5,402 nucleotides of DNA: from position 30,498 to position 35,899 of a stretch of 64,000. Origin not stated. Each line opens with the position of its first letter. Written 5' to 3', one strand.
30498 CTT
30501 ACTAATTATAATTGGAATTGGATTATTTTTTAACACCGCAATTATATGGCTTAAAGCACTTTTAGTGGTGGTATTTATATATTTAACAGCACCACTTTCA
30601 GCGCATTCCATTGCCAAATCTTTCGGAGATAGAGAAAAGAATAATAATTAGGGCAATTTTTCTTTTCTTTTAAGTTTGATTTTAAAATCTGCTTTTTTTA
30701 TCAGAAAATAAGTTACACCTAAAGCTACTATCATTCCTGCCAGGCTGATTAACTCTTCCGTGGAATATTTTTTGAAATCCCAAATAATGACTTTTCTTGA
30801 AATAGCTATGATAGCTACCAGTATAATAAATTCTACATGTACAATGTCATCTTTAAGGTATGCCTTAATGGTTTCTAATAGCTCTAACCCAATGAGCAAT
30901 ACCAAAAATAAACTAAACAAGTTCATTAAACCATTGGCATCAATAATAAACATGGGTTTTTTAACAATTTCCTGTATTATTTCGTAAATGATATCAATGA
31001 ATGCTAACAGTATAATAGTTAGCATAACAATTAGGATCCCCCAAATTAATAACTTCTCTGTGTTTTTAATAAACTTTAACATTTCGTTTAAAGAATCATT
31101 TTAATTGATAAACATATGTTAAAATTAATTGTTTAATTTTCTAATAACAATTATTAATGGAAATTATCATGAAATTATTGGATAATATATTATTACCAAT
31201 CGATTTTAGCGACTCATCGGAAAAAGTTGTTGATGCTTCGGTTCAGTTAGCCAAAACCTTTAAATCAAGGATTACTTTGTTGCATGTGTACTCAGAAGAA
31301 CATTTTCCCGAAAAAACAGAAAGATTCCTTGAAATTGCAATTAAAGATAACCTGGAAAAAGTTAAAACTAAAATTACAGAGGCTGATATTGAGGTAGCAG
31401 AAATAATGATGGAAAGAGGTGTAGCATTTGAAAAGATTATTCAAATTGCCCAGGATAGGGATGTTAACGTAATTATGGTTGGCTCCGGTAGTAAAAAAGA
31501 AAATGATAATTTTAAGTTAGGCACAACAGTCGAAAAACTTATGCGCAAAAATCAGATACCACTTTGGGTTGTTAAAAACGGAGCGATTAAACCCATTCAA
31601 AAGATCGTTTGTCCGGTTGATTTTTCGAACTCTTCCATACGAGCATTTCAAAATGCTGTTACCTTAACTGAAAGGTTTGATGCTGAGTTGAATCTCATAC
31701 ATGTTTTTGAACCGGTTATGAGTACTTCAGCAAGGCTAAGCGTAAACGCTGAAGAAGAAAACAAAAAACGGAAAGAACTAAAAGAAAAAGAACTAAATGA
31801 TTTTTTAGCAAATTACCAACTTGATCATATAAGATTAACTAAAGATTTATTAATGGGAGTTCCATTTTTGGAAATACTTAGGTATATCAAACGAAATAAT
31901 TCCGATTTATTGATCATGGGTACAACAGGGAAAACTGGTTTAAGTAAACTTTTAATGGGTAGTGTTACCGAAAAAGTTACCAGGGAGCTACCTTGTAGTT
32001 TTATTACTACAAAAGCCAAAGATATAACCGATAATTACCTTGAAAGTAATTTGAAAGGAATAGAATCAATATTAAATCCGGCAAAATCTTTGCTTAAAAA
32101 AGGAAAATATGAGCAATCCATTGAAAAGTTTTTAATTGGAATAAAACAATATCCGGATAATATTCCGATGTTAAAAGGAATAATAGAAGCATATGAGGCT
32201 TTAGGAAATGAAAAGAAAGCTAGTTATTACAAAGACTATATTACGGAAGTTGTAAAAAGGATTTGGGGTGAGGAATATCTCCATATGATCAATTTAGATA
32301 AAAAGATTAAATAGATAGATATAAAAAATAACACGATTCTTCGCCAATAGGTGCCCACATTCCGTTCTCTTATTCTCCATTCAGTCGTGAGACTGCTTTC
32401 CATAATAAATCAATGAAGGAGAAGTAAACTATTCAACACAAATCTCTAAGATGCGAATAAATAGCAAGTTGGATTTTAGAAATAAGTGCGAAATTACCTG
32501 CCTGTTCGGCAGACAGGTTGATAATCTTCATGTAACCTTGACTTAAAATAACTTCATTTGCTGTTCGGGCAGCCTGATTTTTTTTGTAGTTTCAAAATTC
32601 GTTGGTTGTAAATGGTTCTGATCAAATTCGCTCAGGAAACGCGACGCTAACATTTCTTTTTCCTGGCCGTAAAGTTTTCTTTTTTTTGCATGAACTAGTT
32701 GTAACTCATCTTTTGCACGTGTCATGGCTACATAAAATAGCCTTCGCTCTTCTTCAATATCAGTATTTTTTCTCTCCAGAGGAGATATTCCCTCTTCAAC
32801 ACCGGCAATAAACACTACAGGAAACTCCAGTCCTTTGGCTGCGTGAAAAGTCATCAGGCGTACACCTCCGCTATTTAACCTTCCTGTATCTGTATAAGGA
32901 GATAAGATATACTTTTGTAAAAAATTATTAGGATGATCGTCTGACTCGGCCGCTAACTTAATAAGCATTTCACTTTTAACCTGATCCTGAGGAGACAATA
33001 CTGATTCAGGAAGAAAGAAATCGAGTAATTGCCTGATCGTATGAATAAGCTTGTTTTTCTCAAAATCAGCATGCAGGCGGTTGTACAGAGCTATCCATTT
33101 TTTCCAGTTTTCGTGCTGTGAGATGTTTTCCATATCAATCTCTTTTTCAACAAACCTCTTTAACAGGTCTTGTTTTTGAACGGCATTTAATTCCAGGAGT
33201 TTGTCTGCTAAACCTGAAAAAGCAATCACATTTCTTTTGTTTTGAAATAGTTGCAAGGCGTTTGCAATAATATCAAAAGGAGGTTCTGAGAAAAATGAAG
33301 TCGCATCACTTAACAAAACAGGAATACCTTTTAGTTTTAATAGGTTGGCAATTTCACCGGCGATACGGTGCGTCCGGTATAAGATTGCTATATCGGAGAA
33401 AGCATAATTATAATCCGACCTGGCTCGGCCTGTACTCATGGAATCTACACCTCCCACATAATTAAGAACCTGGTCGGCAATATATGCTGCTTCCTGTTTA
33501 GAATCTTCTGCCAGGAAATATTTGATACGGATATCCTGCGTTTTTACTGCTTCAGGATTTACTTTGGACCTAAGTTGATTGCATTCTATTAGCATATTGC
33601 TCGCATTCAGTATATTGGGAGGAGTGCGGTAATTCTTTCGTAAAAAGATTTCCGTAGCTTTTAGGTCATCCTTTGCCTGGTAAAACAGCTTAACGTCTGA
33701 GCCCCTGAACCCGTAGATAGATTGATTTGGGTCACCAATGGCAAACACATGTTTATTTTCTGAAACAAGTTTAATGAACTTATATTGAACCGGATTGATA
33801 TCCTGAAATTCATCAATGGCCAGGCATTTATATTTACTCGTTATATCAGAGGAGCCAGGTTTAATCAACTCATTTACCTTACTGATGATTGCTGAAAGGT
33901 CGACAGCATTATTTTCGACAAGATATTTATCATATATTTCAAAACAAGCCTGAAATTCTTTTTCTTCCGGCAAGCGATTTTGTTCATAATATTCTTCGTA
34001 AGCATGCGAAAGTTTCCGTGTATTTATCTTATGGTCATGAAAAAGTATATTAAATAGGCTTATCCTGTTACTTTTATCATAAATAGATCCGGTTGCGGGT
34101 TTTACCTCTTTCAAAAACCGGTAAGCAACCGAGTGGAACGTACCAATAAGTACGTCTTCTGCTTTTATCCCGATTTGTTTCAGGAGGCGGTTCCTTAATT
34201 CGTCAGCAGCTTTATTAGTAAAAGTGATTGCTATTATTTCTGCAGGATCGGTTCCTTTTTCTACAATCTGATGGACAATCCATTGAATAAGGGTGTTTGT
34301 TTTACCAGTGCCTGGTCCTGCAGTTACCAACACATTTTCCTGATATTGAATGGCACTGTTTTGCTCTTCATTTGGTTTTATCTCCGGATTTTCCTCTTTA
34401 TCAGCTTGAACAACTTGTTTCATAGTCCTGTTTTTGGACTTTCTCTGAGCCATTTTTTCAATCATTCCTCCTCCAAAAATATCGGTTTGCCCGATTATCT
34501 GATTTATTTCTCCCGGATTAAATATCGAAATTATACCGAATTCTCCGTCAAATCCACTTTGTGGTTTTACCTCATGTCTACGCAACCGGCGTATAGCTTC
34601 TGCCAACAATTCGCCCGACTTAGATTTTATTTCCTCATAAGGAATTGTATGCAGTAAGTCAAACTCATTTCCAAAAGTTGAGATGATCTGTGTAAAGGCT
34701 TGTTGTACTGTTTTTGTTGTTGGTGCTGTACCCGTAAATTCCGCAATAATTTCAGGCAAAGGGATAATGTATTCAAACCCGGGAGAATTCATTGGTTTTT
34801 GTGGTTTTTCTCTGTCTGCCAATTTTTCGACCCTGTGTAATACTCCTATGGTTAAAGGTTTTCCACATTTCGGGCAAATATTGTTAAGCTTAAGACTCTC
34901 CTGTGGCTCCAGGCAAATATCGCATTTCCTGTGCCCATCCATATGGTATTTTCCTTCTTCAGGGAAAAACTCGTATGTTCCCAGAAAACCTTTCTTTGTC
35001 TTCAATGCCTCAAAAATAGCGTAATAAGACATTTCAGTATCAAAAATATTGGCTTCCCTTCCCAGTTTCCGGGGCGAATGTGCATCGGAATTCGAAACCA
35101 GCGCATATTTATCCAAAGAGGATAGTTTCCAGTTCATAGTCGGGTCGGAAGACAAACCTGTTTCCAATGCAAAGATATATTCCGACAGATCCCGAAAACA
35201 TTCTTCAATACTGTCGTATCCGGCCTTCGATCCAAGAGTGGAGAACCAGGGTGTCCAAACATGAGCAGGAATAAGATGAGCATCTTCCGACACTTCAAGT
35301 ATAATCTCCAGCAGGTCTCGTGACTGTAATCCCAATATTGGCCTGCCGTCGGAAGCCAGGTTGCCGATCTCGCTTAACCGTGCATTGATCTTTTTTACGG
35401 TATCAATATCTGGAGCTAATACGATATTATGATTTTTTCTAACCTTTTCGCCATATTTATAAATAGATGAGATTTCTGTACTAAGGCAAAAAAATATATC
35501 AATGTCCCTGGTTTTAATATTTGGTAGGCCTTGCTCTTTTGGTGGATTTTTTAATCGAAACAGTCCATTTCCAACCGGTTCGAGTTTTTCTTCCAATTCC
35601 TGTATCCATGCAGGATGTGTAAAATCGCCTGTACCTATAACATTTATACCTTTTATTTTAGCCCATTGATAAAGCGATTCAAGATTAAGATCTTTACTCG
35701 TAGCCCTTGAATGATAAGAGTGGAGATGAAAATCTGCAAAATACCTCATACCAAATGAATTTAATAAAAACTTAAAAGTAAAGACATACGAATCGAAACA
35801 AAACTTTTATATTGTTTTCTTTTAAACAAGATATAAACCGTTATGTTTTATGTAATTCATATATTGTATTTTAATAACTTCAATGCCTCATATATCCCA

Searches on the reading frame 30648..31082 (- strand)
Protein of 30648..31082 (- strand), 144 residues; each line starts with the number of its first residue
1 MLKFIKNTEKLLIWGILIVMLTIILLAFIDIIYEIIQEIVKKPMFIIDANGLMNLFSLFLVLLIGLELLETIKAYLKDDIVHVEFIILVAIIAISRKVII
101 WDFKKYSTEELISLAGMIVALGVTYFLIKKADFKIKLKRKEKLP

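Call 56: search_protein_families(library=pfam, proteins=[window:30648-31082:-], max_evalue=0.00001)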
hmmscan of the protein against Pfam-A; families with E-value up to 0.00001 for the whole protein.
window:30648-31082:- (144 aa): 1 family
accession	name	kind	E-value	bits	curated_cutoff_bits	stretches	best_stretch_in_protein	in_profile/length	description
PF06146.17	PsiE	-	1.2e-30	106.7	23.9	1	13-131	3-120/122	Phosphate-starvation-inducible E family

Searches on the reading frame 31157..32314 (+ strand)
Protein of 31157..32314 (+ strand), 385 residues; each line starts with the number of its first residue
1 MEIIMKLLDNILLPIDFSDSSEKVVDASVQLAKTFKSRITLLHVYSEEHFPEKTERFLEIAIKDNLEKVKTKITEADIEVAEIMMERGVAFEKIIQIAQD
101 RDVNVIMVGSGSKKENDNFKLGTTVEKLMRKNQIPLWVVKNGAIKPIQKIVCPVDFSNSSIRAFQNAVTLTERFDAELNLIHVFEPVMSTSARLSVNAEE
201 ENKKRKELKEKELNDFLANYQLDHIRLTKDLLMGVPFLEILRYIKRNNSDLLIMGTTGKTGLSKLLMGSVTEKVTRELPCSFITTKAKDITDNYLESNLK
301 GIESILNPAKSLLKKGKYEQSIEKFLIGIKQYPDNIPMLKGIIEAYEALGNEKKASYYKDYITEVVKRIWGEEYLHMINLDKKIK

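Call 56: search_protein_families(library=pfam, proteins=[window:31157-32314:+], max_evalue=0.00001)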
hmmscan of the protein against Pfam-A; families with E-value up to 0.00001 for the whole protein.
window:31157-32314:+ (385 aa): 1 family
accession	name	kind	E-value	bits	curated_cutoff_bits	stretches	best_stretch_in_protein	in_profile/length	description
PF00582.32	Usp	-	1.6e-48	165.3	24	2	147-283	2-138/141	Universal stress protein family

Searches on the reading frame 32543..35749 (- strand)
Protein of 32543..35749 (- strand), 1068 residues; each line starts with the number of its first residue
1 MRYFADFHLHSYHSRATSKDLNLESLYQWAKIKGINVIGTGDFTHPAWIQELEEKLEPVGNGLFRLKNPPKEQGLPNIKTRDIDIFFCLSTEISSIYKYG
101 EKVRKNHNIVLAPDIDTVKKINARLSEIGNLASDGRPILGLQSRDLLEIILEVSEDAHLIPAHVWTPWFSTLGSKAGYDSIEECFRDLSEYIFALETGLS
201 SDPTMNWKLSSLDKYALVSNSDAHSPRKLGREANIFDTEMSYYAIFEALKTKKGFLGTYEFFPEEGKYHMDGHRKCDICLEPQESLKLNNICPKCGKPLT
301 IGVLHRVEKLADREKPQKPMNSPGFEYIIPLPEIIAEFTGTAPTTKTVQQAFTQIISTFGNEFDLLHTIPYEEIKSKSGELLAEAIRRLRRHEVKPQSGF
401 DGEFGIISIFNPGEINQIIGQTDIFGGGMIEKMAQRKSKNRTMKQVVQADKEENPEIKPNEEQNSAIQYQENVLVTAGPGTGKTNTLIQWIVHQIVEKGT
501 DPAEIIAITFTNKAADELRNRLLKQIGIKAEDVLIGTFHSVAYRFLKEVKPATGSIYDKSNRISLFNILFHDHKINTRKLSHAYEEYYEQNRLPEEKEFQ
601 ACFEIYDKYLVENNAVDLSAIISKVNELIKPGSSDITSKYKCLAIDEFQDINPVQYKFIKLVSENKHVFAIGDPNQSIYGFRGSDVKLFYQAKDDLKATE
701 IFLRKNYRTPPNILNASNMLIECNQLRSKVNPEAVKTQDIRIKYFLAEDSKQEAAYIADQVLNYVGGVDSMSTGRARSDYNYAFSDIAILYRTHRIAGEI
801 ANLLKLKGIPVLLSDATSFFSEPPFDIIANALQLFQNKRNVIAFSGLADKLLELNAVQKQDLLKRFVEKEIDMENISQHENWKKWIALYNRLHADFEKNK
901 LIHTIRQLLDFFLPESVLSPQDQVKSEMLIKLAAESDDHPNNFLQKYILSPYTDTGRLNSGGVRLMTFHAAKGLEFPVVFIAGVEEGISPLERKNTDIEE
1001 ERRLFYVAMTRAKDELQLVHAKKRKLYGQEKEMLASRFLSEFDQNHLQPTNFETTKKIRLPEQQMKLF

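Call 56: search_protein_families(library=pfam, proteins=[window:32543-35749:-], max_evalue=0.00001)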
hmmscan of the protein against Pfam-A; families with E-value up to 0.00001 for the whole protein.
window:32543-35749:- (1068 aa): 6 families
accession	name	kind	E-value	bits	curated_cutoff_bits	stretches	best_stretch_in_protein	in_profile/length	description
PF00580.27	UvrD-helicase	-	3e-56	191.5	23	1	460-696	2-270/271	UvrD/REP helicase N-terminal domain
PF13361.12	UvrD_C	-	1.7e-43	149.8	25.6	2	927-1021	263-348/350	UvrD-like helicase C-terminal domain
PF13245.12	AAA_19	-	7.4e-24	84.9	25.1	1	466-682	4-134/134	AAA domain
PF13538.12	UvrD_C_2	-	1.9e-10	40.9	27.4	1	963-1019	2-52/52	UvrD-like helicase C-terminal domain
PF01443.25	Viral_helicase1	-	2.6e-07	31.1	21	0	959-1018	173-226/228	Viral superfamily 1 RNA helicase core domain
PF13086.12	AAA_11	-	3.3e-06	27.5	27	1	462-553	5-105/257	AAA domain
